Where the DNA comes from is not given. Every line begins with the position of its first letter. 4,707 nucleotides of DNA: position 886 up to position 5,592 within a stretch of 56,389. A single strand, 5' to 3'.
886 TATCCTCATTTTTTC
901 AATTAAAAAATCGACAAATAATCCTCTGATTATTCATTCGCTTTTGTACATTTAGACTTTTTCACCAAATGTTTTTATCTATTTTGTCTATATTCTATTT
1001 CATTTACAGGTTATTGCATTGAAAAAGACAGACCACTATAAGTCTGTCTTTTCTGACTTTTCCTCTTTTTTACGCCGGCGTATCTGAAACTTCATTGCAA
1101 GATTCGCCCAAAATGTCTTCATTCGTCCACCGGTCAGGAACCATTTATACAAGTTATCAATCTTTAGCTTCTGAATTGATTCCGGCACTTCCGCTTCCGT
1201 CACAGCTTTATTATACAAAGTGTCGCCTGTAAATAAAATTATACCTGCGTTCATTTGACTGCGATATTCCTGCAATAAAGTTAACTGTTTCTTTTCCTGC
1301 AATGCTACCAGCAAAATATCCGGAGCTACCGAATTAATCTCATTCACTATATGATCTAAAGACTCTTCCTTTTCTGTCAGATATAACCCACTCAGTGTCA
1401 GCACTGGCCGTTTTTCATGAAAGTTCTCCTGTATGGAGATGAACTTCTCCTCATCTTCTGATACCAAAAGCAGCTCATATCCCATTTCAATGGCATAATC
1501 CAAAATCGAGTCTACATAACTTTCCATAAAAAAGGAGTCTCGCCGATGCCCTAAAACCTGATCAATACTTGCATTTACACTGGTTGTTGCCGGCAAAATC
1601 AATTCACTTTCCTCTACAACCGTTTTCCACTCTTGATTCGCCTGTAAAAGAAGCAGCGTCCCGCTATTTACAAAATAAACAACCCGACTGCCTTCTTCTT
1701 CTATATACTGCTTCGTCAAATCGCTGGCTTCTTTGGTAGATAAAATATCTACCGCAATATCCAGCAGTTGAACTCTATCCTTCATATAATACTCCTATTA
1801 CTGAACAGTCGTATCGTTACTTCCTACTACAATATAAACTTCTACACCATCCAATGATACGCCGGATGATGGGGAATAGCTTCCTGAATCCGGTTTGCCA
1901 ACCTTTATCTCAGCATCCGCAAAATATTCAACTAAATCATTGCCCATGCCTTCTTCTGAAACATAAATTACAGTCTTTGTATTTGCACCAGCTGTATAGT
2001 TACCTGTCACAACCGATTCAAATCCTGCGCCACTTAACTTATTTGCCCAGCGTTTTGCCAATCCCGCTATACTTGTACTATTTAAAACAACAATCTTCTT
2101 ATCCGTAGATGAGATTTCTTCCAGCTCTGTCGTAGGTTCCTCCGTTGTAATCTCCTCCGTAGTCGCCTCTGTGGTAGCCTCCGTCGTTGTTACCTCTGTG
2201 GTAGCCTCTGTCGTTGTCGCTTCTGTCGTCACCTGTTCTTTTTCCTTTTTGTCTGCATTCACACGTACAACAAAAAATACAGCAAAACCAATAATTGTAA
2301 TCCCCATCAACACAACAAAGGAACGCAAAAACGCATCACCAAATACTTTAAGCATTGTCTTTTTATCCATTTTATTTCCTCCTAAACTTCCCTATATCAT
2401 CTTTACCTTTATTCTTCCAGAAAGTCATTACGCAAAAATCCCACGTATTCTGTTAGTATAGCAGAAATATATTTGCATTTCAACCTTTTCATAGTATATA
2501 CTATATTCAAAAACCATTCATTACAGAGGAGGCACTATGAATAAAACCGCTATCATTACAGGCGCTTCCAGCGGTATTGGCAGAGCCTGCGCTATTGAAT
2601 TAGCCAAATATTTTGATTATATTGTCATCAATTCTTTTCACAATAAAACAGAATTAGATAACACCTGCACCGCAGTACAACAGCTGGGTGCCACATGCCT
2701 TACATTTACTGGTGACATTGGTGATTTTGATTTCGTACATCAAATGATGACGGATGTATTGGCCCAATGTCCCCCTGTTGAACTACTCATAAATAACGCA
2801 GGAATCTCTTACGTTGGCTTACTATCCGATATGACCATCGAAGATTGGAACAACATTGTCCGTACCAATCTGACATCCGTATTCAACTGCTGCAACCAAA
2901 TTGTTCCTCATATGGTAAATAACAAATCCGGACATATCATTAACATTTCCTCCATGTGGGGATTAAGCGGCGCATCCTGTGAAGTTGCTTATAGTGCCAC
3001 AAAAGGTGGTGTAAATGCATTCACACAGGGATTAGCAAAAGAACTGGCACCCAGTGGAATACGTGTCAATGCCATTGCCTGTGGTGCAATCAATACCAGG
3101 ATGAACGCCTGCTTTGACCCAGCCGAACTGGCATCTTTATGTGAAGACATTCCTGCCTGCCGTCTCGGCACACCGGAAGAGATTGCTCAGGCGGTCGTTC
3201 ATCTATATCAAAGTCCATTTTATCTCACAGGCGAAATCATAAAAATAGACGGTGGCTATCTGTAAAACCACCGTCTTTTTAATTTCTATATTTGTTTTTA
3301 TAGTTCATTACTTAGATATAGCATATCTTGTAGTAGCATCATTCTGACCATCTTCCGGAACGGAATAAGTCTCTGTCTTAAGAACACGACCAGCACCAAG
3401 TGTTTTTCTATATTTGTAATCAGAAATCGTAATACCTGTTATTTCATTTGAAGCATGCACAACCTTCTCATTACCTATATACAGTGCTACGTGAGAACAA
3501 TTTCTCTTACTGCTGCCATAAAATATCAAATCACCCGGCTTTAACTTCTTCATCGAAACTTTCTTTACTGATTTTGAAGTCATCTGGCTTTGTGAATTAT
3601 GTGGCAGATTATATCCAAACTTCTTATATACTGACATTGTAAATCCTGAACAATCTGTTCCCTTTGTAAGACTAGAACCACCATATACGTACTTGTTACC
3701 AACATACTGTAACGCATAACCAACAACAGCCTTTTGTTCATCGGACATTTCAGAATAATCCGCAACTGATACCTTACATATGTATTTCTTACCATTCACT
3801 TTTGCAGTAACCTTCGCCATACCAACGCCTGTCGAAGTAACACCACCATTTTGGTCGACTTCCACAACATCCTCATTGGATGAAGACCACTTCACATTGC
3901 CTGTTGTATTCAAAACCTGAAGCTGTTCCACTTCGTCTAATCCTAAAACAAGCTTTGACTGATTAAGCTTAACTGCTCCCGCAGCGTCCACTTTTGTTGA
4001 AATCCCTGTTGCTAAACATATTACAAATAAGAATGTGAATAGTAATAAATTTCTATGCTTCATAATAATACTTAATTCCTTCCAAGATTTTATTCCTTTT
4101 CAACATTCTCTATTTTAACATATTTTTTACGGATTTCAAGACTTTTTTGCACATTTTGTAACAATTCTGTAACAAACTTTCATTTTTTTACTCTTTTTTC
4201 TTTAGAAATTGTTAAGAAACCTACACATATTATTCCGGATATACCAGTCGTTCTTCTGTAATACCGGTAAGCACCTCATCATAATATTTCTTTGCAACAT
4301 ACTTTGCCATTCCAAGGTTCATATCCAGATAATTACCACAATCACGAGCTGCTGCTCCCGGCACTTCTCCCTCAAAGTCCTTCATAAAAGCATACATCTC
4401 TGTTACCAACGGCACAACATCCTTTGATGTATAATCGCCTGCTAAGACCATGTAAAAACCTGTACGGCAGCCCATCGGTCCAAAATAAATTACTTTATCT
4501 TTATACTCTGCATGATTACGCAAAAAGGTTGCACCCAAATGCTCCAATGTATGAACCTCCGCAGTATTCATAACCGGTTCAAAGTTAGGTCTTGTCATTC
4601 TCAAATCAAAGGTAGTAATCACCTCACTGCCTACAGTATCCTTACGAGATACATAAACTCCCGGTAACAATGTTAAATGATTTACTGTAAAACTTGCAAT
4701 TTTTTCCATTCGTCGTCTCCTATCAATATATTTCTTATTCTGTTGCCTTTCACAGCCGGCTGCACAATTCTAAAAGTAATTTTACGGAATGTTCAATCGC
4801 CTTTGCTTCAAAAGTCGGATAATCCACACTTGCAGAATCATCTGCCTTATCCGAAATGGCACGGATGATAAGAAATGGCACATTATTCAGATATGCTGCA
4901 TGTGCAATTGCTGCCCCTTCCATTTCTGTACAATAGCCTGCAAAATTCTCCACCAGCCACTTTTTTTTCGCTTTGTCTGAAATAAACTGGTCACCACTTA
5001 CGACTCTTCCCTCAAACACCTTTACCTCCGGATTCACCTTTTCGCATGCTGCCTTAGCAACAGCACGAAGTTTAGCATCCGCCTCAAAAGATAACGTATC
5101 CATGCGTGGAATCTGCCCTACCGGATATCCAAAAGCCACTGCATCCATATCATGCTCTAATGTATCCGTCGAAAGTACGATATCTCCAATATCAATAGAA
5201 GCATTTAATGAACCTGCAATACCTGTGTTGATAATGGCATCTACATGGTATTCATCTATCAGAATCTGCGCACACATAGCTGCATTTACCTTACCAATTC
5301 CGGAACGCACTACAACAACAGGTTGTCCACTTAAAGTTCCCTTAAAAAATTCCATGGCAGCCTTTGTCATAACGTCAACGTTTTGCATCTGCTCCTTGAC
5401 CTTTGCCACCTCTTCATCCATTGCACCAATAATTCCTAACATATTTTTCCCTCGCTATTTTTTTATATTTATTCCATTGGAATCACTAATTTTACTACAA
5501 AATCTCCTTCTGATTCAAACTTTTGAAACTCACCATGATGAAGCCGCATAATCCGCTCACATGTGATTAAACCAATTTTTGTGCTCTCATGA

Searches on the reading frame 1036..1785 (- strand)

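Call 7: search_protein_families(library=pfam, proteins=[window:1036-1785:-], max_evalue=0.00001)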
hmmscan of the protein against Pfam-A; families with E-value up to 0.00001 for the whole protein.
window:1036-1785:- (249 aa): 1 family
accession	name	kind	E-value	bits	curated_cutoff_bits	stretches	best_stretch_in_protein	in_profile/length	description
PF03808.19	Glyco_tran_WecG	-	1.9e-12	47.8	27.4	1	89-222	30-164/168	Glycosyl transferase WecG/TagA/CpsF family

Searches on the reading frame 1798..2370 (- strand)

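Call 7: search_protein_families(library=pfam, proteins=[window:1798-2370:-], max_evalue=0.00001)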
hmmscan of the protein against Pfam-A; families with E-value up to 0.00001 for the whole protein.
window:1798-2370:- (190 aa): 1 family
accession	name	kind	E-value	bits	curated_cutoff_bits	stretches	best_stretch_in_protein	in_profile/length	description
PF13399.11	LytR_C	-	1.9e-10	42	22.2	1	92-184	3-84/86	LytR cell envelope-related transcriptional attenuator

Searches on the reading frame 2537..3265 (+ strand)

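Call 7: search_protein_families(library=pfam, proteins=[window:2537-3265:+], max_evalue=0.00001)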
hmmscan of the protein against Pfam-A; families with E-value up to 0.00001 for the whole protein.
window:2537-3265:+ (242 aa): 3 families
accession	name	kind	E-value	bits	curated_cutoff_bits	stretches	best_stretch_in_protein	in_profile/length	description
PF00106.31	adh_short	-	2.9e-55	187.2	26.6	1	3-191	1-188/195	short chain dehydrogenase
PF13561.12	adh_short_C2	-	1.5e-48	165.9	27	1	9-241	1-235/236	Enoyl-(Acyl carrier protein) reductase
PF08659.16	KR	-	7.3e-16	59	22.6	1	4-185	2-178/180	KR domain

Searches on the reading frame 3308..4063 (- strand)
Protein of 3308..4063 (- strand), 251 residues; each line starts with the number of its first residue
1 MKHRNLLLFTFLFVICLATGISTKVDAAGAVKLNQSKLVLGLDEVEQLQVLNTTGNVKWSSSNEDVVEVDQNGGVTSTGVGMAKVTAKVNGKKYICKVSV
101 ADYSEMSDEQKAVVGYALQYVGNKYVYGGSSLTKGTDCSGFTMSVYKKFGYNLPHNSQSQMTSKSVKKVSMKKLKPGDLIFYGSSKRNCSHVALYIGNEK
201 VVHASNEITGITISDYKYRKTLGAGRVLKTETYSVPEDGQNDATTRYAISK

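Call 7: search_protein_families(library=pfam, proteins=[window:3308-4063:-], max_evalue=0.00001)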
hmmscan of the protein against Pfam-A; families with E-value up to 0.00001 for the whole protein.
window:3308-4063:- (251 aa): 2 families
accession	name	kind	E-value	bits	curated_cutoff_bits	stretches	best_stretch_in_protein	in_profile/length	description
PF00877.26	NLPC_P60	-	1.7e-24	86.3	23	1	122-217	1-92/105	NlpC/P60 family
PF02368.24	Big_2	-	3.4e-06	27.3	22.8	1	50-90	24-69/79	Bacterial Ig-like domain (group 2)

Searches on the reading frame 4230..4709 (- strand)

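Call 7: search_protein_families(library=pfam, proteins=[window:4230-4709:-], max_evalue=0.00001)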
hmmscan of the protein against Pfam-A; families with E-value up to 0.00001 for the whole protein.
window:4230-4709:- (159 aa): 1 family
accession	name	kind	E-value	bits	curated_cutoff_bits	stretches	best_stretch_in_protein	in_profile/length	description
PF02664.20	LuxS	-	1.6e-63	213.5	27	1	3-150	1-152/154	S-Ribosylhomocysteinase (LuxS)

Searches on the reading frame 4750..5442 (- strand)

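Call 7: search_protein_families(library=pfam, proteins=[window:4750-5442:-], max_evalue=0.00001)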
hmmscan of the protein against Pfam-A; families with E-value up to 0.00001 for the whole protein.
window:4750-5442:- (230 aa): 1 family
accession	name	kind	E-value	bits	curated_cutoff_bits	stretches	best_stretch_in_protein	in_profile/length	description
PF01048.26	PNP_UDP_1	-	1.7e-59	201.5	25.1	1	2-226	2-231/233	Phosphorylase superfamily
